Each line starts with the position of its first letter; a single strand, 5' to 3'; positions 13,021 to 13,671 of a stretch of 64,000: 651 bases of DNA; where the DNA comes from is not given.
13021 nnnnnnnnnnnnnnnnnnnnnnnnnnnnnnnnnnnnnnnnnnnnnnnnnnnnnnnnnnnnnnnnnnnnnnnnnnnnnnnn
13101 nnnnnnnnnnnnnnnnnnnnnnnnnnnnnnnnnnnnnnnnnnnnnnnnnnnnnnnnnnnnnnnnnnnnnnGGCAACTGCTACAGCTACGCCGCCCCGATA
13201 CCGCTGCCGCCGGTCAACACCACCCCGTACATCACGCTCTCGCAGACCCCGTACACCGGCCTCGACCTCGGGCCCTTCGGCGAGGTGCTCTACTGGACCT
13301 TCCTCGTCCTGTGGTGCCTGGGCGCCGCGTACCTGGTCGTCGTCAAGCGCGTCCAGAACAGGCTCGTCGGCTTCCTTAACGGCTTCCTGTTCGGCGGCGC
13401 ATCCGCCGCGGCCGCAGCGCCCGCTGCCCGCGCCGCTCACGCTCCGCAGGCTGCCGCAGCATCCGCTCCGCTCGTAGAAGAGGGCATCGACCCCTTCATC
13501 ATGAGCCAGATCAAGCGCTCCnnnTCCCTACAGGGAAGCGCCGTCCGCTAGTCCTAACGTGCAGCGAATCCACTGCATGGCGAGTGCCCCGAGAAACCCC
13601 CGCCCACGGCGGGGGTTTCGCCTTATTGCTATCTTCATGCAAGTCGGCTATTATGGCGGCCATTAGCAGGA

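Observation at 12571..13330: Coding 51-nt tandem repeats (4 x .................), VDNS pentapeptide repeats and a TPYTG-TM-KR sorting-like signal in one secreted protein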

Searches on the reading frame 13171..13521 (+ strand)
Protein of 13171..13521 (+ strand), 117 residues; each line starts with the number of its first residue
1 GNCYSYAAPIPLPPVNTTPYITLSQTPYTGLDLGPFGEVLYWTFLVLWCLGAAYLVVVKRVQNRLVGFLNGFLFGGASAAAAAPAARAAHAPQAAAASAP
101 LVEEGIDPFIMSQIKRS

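Call 8: find_homologous_proteins(query=window:13171-13521:+, max_evalue=0.001)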
Query seq(117 aa) (117 aa): 7 proteins with E <= 0.001 among 1594 candidates.
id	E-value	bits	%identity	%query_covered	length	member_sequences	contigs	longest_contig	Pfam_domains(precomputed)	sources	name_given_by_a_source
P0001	3.5e-42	161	99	68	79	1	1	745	-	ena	-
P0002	5.8e-33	131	83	68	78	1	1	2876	-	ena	-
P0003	6.0e-24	102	51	89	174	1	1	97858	-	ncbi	-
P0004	2.1e-19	88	47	85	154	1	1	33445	-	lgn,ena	-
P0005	2.7e-19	87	50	85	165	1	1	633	-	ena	-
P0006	1.2e-17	82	52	84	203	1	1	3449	-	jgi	jgi:hypothetical protein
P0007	2.2e-12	65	47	66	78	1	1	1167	-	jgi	jgi:hypothetical protein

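Call 11: find_homologous_proteins(query=A1, max_evalue=0.01)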
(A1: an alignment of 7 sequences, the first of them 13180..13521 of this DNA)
Query A1 (7 sequences) (114 aa, profile of the alignment): 257 proteins with E <= 0.01 among 8000 candidates; the best 120 are listed.
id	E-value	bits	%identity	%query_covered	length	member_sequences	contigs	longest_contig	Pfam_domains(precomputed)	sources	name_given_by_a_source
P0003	1.8e-67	244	51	91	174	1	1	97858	-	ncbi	-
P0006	5.1e-58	214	52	86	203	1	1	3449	-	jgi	jgi:hypothetical protein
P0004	3.0e-56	208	47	88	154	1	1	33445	-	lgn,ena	-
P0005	1.1e-54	203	49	89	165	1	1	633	-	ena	-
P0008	6.1e-53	197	45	85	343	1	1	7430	-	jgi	jgi:hypothetical protein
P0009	5.5e-52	194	51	86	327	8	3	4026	-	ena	-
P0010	1.2e-51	193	50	86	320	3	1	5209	-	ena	-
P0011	1.4e-51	193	51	87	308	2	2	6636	-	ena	-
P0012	1.5e-51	193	51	87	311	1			-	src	-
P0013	6.4e-51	191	51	87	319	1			-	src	-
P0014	2.9e-50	188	49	85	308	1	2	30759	-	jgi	jgi:hypothetical protein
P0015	6.1e-48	181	50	86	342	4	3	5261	-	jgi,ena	-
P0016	1.2e-47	180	44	92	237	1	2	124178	-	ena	-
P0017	3.4e-47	179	48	91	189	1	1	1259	-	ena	-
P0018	5.2e-47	178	45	86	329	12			-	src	-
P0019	3.2e-46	175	84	100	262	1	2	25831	-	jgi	jgi:hypothetical protein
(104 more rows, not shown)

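Call 22: find_related_loci(query=A2, collection=genome_contigs, flank=10000)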
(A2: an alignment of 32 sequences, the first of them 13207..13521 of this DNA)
Query A2 (105 aa) in genome_contigs; peptide patterns used: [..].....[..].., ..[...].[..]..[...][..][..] (x = any residue, [..] = any of these).
134 stretches matched a pattern; 97 encode a relative of the query (tblastn E <= 1e-3); the best 80 are kept; 77 distinct loci.
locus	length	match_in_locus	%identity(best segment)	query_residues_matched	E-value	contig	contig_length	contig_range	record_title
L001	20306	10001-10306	78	4-105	2e-47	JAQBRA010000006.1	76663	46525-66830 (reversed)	MAG: Candidatus Adlerbacteria bacterium isolate RYN_387 scaffold_3778826, whole genome shotgun sequence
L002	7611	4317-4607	76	4-105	1e-44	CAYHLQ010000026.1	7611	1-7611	MAG TPA_asm: uncultured Candidatus Saccharibacteria bacterium isolate ERP119705_co13_492 genome assembly, contig: NODE_1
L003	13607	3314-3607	71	4-104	3e-40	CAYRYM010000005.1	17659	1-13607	MAG TPA_asm: uncultured Candidatus Saccharibacteria bacterium isolate SRP286056_co2_21 genome assembly, contig: NODE_492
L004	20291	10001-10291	69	4-104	4e-37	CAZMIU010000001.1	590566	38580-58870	MAG TPA_asm: uncultured Candidatus Saccharibacteria bacterium isolate SRP292972_co1_74 genome assembly, contig: NODE_16_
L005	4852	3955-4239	62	7-105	5e-35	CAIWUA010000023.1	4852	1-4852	Candidatus Adlerbacteria bacterium isolate T7_bin-136 genome assembly, contig: bin-136:23/74, whole genome shotgun seque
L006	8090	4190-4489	60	7-104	4e-31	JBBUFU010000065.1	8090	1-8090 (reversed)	MAG: Patescibacteria group bacterium isolate H43-bin025_1 H43_bin025_1_000000000065, whole genome shotgun sequence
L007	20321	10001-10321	52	4-104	4e-30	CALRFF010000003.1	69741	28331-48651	MAG: Candidatus Nomurabacteria bacterium isolate TH-Jun18-118 genome assembly, contig: TH-Jun18-C617, whole genome shotg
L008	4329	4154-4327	81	2-59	1e-29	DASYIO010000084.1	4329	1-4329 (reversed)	MAG TPA_asm: Candidatus Paceibacterota bacterium isolate SMAG_U4269 k141_1782715, whole genome shotgun sequence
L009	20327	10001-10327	54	1-105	2e-29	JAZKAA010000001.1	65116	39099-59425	MAG: Patescibacteria group bacterium isolate ADI_H3L2_1_122_18_3-bin002_1 ADIH3L21_B002_1_000000000001, whole genome sho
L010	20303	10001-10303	52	5-104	3e-29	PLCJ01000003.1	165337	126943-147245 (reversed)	MAG: Candidatus Adlerbacteria bacterium isolate palsa_1324 73.20111000_P3M.106_contig_210, whole genome shotgun sequence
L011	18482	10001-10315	56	2-104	4e-29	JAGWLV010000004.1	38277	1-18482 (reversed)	MAG: Patescibacteria group bacterium isolate REEB193 contig-150_1600, whole genome shotgun sequence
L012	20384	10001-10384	44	1-104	1e-28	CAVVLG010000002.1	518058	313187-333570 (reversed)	MAG: Candidatus Adlerbacteria bacterium isolate MFD09222.bin.1.2 genome assembly, contig: contig_36000, whole genome sho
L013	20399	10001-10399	44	4-104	1e-28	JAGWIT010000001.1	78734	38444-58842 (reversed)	MAG: Patescibacteria group bacterium isolate REEB120 contig-150_240, whole genome shotgun sequence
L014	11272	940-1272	46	3-104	7e-28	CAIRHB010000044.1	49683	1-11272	Candidatus Adlerbacteria bacterium isolate I3b_bin-425 genome assembly, contig: bin-425:44/44, whole genome shotgun sequ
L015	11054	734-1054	51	7-104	7e-28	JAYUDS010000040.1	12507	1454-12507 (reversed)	MAG: Candidatus Adlerbacteria bacterium isolate GFS_7244 GFS_7244_39, whole genome shotgun sequence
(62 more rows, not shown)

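Call 27: find_encoding_contigs(protein=P0001, flank=3000)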
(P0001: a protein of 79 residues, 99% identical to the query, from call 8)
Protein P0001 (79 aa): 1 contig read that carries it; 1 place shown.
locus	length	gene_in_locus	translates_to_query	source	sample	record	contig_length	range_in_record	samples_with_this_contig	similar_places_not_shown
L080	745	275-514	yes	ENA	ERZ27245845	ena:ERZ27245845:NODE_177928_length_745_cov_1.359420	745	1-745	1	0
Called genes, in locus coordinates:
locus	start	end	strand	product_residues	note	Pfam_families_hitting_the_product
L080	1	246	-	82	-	?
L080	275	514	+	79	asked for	-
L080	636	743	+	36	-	?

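Call 28: find_encoding_contigs(protein=P0002, flank=3000)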
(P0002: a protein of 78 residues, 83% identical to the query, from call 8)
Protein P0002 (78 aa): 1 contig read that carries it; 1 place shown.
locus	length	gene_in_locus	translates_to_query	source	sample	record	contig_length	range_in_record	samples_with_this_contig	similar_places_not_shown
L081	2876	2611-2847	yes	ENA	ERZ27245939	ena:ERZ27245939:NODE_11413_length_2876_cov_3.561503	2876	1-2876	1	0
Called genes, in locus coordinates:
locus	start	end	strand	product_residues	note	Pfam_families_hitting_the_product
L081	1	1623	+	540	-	?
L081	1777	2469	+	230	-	-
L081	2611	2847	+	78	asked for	-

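Call 29: find_encoding_contigs(protein=P0019, flank=6000)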
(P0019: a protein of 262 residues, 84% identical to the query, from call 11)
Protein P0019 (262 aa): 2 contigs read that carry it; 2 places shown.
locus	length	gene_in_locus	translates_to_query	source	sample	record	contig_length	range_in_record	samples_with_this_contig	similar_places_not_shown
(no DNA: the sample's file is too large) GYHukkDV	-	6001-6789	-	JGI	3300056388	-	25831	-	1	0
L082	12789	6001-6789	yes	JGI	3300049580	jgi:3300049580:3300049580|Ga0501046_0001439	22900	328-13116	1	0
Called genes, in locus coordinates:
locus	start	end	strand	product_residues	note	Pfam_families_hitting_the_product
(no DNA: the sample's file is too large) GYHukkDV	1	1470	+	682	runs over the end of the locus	PF02518:HATPase_c, PF00204:DNA_gyraseB, PF01751:Toprim, PF00986:DNA_gyraseB_C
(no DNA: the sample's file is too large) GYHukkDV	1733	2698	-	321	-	PF07705:CARDB (weak)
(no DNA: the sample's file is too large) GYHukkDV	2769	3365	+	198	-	PF04203:Sortase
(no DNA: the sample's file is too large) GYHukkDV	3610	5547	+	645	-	-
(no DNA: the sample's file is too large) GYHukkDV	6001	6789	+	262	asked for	-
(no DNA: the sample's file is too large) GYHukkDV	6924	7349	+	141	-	-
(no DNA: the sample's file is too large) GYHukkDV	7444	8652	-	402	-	PF00587:tRNA-synt_2b, PF03129:HGTP_anticodon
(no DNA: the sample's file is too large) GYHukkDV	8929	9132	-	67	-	-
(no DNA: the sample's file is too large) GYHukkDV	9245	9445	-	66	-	-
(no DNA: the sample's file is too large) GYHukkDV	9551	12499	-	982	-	PF02811:PHP, PF07733:DNA_pol3_alpha, PF17657:DNA_pol3_finger, PF14579:HHH_6, PF01336:tRNA_anti-codon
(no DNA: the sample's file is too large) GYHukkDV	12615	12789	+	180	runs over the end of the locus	PF01351:RNase_HII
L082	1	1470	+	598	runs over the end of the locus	?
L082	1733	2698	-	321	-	PF07705:CARDB (weak)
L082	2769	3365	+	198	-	PF04203:Sortase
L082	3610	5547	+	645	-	-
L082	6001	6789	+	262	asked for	-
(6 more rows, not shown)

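Call 37: search_protein_representatives(alignment_id=A2)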
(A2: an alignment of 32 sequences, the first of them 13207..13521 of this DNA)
Query: 32 sequences, 110 profile positions. Proteins with E-value up to 0.001 (for the whole library): 864; up to 1e-10: 269; up to 1e-30: 123. The best 150 are listed.
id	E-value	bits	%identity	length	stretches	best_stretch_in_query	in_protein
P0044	4.3e-40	152.7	-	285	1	3-108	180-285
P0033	9.6e-40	151.5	-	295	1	4-108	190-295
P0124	3.7e-39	149.7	-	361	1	2-109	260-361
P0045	4.0e-39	149.6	-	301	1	3-109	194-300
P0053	9.1e-39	148.4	-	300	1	3-108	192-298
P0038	1.7e-38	147.6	-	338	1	3-108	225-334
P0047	2.2e-38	147.2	-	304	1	2-109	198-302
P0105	2.7e-38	146.9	-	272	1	3-109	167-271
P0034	6.4e-38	145.7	-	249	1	2-108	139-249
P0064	7.4e-38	145.5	-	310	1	3-109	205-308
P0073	1.0e-37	145.0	-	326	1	3-108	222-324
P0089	1.8e-37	144.2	-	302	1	3-109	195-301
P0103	2.2e-37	144.0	-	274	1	3-109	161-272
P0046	2.2e-37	143.9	-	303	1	2-108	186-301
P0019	2.3e-37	143.9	-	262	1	3-109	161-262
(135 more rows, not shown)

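Call 69: find_encoding_contigs(protein=P0016, flank=10000, max_places=2)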
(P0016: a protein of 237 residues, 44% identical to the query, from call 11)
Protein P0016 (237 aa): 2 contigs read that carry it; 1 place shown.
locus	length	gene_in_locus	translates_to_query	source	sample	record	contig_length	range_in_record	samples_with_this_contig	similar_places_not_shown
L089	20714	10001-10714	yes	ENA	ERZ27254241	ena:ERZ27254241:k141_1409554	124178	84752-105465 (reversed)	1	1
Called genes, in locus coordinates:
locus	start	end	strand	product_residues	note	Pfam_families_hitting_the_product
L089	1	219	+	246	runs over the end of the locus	PF01409:tRNA-synt_2d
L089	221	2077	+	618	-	PF03483:B3_4, PF03484:B5, PF03147:FDX-ACB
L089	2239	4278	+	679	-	PF02518:HATPase_c, PF00204:DNA_gyraseB, PF01751:Toprim, PF00986:DNA_gyraseB_C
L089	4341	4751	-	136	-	-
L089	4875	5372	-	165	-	PF00958:GMP_synt_C (faint)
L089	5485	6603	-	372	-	-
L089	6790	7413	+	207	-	PF04203:Sortase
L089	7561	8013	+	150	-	-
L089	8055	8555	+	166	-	-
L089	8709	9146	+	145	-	-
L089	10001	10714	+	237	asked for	-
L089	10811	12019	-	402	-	PF00587:tRNA-synt_2b, PF03129:HGTP_anticodon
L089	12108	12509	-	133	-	-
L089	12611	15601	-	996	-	PF02811:PHP, PF07733:DNA_pol3_alpha, PF17657:DNA_pol3_finger, PF14579:HHH_6, PF01336:tRNA_anti-codon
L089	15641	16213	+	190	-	PF01351:RNase_HII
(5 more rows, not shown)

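Call 70: find_encoding_contigs(protein=P0003, flank=10000, max_places=2)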
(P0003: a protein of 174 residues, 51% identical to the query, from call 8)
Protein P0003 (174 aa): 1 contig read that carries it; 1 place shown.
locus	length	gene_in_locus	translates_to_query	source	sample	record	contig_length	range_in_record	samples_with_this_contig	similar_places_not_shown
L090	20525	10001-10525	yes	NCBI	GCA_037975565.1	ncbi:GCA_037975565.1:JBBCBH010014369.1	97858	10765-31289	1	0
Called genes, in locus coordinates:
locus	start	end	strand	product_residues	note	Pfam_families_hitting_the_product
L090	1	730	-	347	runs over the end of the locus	PF00535:Glycos_transf_2, PF13641:Glyco_tranf_2_3, PF03142:Chitin_synth_2 (weak), PF13632:Glyco_trans_2_3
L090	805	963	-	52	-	-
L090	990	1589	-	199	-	PF01409:tRNA-synt_2d, PF03147:FDX-ACB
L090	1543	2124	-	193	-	PF01409:tRNA-synt_2d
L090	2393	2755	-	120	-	-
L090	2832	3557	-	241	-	-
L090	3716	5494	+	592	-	PF02518:HATPase_c, PF00204:DNA_gyraseB, PF01751:Toprim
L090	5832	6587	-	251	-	-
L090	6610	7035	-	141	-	-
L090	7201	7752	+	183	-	PF04203:Sortase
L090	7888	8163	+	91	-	-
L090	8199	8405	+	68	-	-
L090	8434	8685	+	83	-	-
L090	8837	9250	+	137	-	-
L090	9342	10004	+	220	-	-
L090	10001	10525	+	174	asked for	-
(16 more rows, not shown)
